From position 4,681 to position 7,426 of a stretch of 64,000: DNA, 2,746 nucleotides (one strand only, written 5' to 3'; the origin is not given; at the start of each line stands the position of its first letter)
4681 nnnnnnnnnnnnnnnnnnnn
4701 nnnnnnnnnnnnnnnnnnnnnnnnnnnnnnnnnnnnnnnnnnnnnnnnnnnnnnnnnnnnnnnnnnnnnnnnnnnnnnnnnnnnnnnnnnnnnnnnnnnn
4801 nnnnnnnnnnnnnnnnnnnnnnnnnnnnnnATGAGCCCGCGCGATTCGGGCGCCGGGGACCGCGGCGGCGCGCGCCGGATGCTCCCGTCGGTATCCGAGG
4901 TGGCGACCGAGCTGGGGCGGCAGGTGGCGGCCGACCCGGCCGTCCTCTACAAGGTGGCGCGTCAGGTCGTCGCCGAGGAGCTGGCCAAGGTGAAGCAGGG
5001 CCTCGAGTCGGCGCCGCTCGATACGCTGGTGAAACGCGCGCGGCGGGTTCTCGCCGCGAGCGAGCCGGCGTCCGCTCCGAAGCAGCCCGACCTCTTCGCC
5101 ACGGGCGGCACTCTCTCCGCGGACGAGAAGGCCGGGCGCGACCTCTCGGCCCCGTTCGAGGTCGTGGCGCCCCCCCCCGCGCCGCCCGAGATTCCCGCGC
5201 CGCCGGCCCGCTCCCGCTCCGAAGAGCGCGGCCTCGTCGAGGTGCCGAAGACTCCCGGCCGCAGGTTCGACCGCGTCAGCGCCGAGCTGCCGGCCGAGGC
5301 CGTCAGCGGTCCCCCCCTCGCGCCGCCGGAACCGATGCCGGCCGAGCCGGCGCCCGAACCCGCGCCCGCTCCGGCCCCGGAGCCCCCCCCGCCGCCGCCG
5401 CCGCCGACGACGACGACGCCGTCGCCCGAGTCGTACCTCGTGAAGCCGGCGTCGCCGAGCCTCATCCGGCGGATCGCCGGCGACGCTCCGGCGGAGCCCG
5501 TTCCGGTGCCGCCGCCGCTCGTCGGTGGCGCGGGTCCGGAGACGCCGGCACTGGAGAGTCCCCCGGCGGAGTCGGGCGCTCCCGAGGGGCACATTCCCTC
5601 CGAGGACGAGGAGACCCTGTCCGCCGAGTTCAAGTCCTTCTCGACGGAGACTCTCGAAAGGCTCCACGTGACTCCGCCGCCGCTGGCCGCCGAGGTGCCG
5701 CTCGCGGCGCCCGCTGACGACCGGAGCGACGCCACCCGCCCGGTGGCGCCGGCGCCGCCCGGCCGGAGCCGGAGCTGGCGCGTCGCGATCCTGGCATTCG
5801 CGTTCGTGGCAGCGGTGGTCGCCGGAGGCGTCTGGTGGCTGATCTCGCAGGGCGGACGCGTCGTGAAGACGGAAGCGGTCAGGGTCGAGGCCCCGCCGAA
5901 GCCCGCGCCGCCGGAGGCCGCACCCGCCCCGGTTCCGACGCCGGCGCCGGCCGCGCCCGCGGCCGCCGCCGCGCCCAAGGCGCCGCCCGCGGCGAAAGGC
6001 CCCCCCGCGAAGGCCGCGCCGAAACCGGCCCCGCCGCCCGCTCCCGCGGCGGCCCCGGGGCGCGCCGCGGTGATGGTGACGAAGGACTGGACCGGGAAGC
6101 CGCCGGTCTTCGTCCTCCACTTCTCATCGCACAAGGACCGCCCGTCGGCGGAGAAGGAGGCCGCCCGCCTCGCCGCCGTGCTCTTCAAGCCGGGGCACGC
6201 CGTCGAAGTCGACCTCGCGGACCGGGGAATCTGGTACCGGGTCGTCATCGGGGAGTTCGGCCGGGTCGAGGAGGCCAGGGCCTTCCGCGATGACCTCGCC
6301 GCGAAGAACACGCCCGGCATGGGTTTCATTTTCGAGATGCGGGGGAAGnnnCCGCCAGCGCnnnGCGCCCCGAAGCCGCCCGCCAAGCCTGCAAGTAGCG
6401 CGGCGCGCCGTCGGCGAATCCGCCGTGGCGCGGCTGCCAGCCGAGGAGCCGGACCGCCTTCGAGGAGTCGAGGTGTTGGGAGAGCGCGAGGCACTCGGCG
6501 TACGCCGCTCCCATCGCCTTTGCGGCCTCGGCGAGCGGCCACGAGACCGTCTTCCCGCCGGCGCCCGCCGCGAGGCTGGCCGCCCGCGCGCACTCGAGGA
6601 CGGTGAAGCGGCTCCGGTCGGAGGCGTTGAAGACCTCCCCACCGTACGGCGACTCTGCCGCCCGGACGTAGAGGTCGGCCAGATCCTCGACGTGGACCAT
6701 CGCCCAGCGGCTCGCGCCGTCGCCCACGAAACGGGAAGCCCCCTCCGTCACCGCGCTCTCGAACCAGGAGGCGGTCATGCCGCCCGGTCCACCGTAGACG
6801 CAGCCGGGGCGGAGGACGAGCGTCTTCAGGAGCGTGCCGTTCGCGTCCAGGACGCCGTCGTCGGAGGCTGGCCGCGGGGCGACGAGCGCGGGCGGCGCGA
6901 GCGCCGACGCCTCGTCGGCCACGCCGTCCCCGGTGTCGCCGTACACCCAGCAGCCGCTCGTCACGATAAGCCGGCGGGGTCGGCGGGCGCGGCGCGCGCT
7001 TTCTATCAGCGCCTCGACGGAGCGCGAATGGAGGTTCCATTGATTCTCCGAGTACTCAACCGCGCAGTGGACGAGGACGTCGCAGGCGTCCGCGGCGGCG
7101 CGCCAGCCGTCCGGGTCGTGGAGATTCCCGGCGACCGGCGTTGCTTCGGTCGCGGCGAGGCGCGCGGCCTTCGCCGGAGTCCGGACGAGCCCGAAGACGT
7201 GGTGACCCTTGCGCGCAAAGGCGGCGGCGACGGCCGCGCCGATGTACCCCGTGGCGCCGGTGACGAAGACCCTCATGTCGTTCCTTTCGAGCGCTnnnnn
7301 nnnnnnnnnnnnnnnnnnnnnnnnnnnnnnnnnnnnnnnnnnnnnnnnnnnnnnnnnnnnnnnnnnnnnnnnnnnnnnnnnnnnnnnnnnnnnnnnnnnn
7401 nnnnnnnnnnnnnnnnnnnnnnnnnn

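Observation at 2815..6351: MamK-family actin translationally coupled to a Pro-rich bitopic SPOR protein, downstream of an AmiC amidase, outside any magnetosome context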

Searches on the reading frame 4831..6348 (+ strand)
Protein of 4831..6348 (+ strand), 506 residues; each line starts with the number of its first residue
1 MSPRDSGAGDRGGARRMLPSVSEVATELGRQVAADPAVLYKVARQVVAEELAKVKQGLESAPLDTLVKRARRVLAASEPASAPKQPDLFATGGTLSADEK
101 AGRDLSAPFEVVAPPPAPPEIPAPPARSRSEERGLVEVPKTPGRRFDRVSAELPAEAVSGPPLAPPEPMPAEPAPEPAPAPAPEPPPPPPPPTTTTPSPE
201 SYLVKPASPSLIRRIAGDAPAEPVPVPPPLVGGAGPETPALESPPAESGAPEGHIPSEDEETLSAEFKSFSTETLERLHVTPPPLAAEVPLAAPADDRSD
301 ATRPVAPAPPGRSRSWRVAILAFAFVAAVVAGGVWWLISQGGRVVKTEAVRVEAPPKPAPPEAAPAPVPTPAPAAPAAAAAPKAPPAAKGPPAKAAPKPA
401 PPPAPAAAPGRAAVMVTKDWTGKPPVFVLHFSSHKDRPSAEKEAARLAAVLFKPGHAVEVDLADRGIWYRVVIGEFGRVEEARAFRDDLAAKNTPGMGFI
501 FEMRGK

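Call 5: search_protein_families(library=pfam, proteins=[window:4831-6348:+], max_evalue=0.01)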
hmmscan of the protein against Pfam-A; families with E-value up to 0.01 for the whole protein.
window:4831-6348:+ (506 aa): 1 family
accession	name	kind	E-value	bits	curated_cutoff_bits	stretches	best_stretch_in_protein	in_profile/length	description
PF05036.18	SPOR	-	4.1e-06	27.5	21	1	435-491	13-67/76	SPOR domain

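Call 6: search_protein_families(library=ncbifam, proteins=[window:4831-6348:+], max_evalue=0.01)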
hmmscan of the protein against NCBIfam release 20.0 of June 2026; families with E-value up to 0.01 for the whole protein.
window:4831-6348:+ (506 aa): 1 family
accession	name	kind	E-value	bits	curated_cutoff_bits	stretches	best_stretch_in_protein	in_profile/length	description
TIGR02223.1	ftsN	equivalog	0.0032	17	107.65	1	376-489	169-287/299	cell division protein FtsN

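Call 46: find_homologous_proteins(query=window:4831-6348:+, max_evalue=0.00001)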
Query window:4831-6348:+ (506 aa): 86 proteins with E <= 0.00001 among 8000 candidates.
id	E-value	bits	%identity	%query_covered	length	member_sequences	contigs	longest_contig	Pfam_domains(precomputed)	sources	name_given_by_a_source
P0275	0.0e+0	1044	100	100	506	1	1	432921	PF05036.19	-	-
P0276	3.3e-226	770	76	100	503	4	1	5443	PF05036.19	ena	-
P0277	8.2e-189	647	73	49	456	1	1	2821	PF05036.19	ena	-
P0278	2.1e-177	609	66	100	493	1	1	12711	PF05036.19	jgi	jgi:hypothetical protein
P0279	7.8e-66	241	36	98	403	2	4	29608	PF05036.19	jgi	jgi:hypothetical protein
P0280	2.9e-65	239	69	19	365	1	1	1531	PF05036.19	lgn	-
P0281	7.1e-65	238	51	38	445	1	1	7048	PF05036.19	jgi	-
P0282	4.9e-64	235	66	21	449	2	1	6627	PF05036.19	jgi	jgi:hypothetical protein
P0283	2.9e-63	233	69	19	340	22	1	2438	PF05036.19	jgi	-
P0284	3.0e-63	232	50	41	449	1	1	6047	PF05036.19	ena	-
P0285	2.0e-62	230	68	19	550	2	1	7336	PF05036.19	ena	-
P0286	2.7e-62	229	50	41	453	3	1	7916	PF05036.19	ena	-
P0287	9.1e-62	228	48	38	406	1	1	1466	PF05036.19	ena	-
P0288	1.1e-61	227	65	19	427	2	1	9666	PF05036.19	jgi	jgi:SPOR domain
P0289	1.4e-61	227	51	38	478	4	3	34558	PF05036.19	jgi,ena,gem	-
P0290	4.4e-61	225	67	18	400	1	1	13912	PF05036.19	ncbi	ncbi:MAG: SPOR domain-containing protein [Acidithiobacillales bacterium]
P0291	5.0e-61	225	68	21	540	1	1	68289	PF05036.19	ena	-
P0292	5.7e-61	225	51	39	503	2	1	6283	PF05036.19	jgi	jgi:hypothetical protein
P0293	1.4e-60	224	69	19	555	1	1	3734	PF05036.19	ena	-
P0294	8.4e-60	221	51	41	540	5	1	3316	PF05036.19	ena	-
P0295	8.9e-60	221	71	19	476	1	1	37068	PF05036.19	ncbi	-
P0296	9.5e-60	221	62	25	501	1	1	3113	PF05036.19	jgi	jgi:hypothetical protein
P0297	1.1e-59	221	63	18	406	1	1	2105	PF05036.19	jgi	-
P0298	1.8e-59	220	50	38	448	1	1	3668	PF05036.19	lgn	-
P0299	6.4e-59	218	58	21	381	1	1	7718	PF05036.19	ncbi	-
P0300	1.0e-58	218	68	19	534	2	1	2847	PF05036.19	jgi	-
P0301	6.4e-58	215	61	19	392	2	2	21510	PF05036.19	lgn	-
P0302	9.2e-58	214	50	41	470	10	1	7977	PF05036.19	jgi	jgi:hypothetical protein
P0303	9.2e-58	214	72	18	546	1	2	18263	PF05036.19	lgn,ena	-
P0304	2.0e-56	210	62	21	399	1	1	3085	PF05036.19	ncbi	-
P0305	7.6e-56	208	68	15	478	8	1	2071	PF05036.19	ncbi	ncbi:MAG: SPOR domain-containing protein [Thermoanaerobaculia bacterium]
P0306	1.1e-55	208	69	19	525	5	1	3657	PF05036.19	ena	-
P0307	1.3e-55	207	66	11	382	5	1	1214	PF05036.19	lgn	-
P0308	1.6e-55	207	73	18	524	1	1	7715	PF05036.19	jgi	jgi:hypothetical protein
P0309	3.1e-55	206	64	18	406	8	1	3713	PF05036.19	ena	-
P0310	3.8e-55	206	70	19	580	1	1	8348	PF05036.19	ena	-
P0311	3.9e-55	206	40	100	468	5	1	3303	PF05036.19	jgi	jgi:hypothetical protein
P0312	4.1e-55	206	57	22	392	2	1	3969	PF05036.19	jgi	jgi:hypothetical protein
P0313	5.8e-55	205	71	19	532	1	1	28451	PF05036.19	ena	-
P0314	9.3e-55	204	69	15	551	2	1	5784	PF05036.19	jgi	-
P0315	1.1e-54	204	62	19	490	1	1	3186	PF05036.19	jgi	-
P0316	2.0e-54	203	73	19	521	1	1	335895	PF05036.19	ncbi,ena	-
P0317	4.8e-54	202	65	14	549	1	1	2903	PF05036.19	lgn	-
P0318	5.0e-54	202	66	19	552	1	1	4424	PF05036.19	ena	-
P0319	8.3e-54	201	70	19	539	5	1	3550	PF05036.19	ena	-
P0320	5.0e-53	199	51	40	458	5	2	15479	PF05036.19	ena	-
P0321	3.0e-52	196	70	19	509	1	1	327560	PF05036.19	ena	-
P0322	4.4e-52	196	71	19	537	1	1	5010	PF05036.19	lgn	-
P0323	6.6e-52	195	49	38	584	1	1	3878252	PF05036.19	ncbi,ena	-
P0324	7.0e-52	195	51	38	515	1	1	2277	PF05036.19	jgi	jgi:hypothetical protein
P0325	2.5e-51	193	72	19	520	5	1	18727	PF05036.19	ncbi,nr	ncbi:MAG TPA: SPOR domain-containing protein [Thermoanaerobaculia bacterium]|nr:SPOR domain-containi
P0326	2.8e-51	193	60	19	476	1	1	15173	PF05036.19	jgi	jgi:SPOR domain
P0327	3.8e-51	193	63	23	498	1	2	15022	PF05036.19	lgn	-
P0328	4.7e-51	192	69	15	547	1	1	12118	PF05036.19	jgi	jgi:sporulation related protein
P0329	6.4e-51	192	66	19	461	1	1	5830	PF05036.19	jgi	jgi:hypothetical protein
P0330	9.0e-51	191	71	18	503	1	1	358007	PF05036.19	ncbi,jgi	ncbi:MAG TPA: SPOR domain-containing protein [Thermoanaerobaculia bacterium]|jgi:hypothetical protei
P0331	9.7e-51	191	67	14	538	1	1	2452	PF05036.19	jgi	jgi:hypothetical protein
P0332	1.3e-50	191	70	19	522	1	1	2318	PF05036.19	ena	-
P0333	1.8e-50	190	68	19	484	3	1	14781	PF05036.19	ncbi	-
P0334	3.0e-50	190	62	19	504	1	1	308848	PF05036.19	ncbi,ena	-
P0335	1.2e-49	188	69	19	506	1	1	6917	PF05036.19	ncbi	ncbi:MAG: SPOR domain-containing protein [Acidobacteriota bacterium]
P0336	2.6e-49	187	63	19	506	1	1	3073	PF05036.19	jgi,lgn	-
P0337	6.5e-49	185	70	19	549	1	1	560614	PF05036.19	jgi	jgi:hypothetical protein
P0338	4.1e-48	183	69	19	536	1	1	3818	PF05036.19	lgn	-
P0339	5.6e-48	182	71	18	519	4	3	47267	PF05036.19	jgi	-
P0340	1.9e-47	180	71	11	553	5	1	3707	PF05036.19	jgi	-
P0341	2.4e-47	180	66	22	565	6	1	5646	PF05036.19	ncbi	ncbi:MAG: SPOR domain-containing protein [Acidobacteriota bacterium]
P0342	4.4e-47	179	-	-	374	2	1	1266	PF05036.19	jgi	jgi:hypothetical protein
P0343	1.2e-46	178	54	20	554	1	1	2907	PF05036.19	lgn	-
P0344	2.0e-46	177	68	19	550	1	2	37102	PF05036.19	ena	-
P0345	6.6e-45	172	62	14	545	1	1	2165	PF05036.19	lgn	-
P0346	7.1e-45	172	57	17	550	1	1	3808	PF05036.19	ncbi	-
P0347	2.2e-44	170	62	25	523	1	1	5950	PF05036.19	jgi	jgi:hypothetical protein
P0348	3.0e-44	170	65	14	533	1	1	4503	PF05036.19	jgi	jgi:hypothetical protein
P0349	1.3e-43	168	47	44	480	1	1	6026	PF05036.19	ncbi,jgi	-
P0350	1.7e-43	167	50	40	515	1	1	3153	PF05036.19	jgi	jgi:SPOR domain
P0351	1.8e-43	167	52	24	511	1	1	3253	PF05036.19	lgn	-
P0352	8.7e-43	165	65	19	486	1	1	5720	PF05036.19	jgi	jgi:hypothetical protein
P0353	2.2e-42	164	57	12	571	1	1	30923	PF05036.19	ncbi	-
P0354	2.8e-42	163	48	38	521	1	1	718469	PF05036.19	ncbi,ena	-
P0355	4.4e-32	130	49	21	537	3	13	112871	PF05036.19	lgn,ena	-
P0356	7.1e-32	129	56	21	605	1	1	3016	PF05036.19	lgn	-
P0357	6.3e-31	126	51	19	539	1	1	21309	PF05036.19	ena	-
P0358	1.4e-27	115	48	25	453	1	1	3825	PF05036.19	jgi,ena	-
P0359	1.9e-22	98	44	16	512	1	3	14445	PF05036.19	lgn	-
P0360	1.3e-6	46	42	14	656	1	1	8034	PF05036.19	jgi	jgi:hypothetical protein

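Call 47: find_encoding_contigs(protein=P0275, flank=10000, max_places=2)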
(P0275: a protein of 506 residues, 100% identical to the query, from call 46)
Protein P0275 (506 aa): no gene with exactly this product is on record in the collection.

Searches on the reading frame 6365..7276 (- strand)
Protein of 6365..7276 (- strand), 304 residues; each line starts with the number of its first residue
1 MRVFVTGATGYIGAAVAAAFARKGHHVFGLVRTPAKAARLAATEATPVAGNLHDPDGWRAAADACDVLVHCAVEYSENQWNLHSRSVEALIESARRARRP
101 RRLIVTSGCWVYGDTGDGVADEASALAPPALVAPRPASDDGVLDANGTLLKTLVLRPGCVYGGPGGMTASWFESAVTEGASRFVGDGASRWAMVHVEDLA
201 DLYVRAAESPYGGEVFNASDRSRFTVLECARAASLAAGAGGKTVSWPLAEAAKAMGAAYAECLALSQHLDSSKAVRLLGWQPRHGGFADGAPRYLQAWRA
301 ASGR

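Call 5: search_protein_families(library=pfam, proteins=[window:6365-7276:-], max_evalue=0.01)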
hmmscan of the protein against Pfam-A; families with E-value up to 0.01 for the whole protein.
window:6365-7276:- (304 aa): 8 families
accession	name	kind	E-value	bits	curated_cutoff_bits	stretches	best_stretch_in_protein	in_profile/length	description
PF01370.27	Epimerase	-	9.7e-22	78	20.9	1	3-217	1-238/240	NAD dependent epimerase/dehydratase family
PF13460.12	NAD_binding_10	-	7.5e-14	52.4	27.2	1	7-121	1-111/184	NAD(P)H-binding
PF05368.20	NmrA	-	4.8e-09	36.7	27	1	2-77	4-81/298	NmrA-like family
PF16363.11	GDP_Man_Dehyd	-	6.6e-08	32.8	27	1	4-128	1-149/332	GDP-mannose 4,6 dehydratase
PF01073.25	3Beta_HSD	-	1.2e-06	28.2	22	1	5-208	2-230/280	3-beta hydroxysteroid dehydrogenase/isomerase family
PF04321.23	RmlD_sub_bind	-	2.5e-05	24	27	1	1-240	1-234/287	RmlD substrate binding domain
PF00106.31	adh_short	-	8.5e-05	22.6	26.6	1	3-66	3-79/195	short chain dehydrogenase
PF03721.20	UDPG_MGDP_dh_N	-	0.0091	16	27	0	1-40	1-39/187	UDP-glucose/GDP-mannose dehydrogenase family, NAD binding domain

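Call 6: search_protein_families(library=ncbifam, proteins=[window:6365-7276:-], max_evalue=0.01)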
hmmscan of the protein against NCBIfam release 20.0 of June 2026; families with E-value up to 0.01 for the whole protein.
window:6365-7276:- (304 aa): 58 families (the best 25 are shown)
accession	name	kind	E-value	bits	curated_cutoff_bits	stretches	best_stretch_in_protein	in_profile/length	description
TIGR03466.1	HpnA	hypoth_equivalog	7.1e-16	58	367.65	1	1-125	1-131/327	hopanoid-associated sugar epimerase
NF058621.1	DiazavRedAvaA7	equivalog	1.2e-14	54.7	400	1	1-290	1-300/304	3-diazoavenalumate denitrifying reductase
NF042422.1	oxyalk_red_OleD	equivalog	1.6e-14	54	580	1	1-208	1-216/329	2-alkyl-3-oxoalkanoate reductase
TIGR01777.1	yfcH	hypoth_equivalog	1.4e-13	51.1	207.35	1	3-218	1-222/292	TIGR01777 family oxidoreductase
NF050030.1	thlkprotThyD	equivalog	6e-12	45.3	400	1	1-220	1-233/305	thylakoid membrane protein ThyD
NF042423.1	oxyalk_red_Shew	equivalog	2.9e-09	36.4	580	1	2-163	10-177/331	2-alkyl-3-oxoalkanoate reductase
NF052578.1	StrlDmthSdmBMthl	equivalog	4.9e-08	33.1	600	1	1-128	1-133/328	sterol demethylase protein SdmB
TIGR01179.1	galE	equivalog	1e-07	31.1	262.3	1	2-128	1-141/332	UDP-glucose 4-epimerase GalE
NF006073.0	PRK08219.1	equivalog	4.4e-07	29.8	218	1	3-75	6-82/227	SDR family oxidoreductase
NF004520.0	PRK05865.1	equivalog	3.3e-06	25.3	1509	1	1-83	1-81/854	sugar epimerase family protein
NF043036.1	ErythonDh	equivalog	3.4e-05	23.2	325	1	1-128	1-145/321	D-erythronate dehydrogenase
NF004823.0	PRK06179.1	subfamily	6.4e-05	22.5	310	1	3-42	8-47/271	oxidoreductase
NF005465.0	PRK07060.1-2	equivalog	7.2e-05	22.4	331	1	3-73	8-82/241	short chain dehydrogenase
NF007043.0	PRK09496.3-6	equivalog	9.1e-05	21.4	384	1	2-72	2-71/445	Trk system potassium transporter TrkA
NF007956.0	PRK10675.1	subfamily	0.0003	20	394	0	1-29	1-29/338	UDP-glucose 4-epimerase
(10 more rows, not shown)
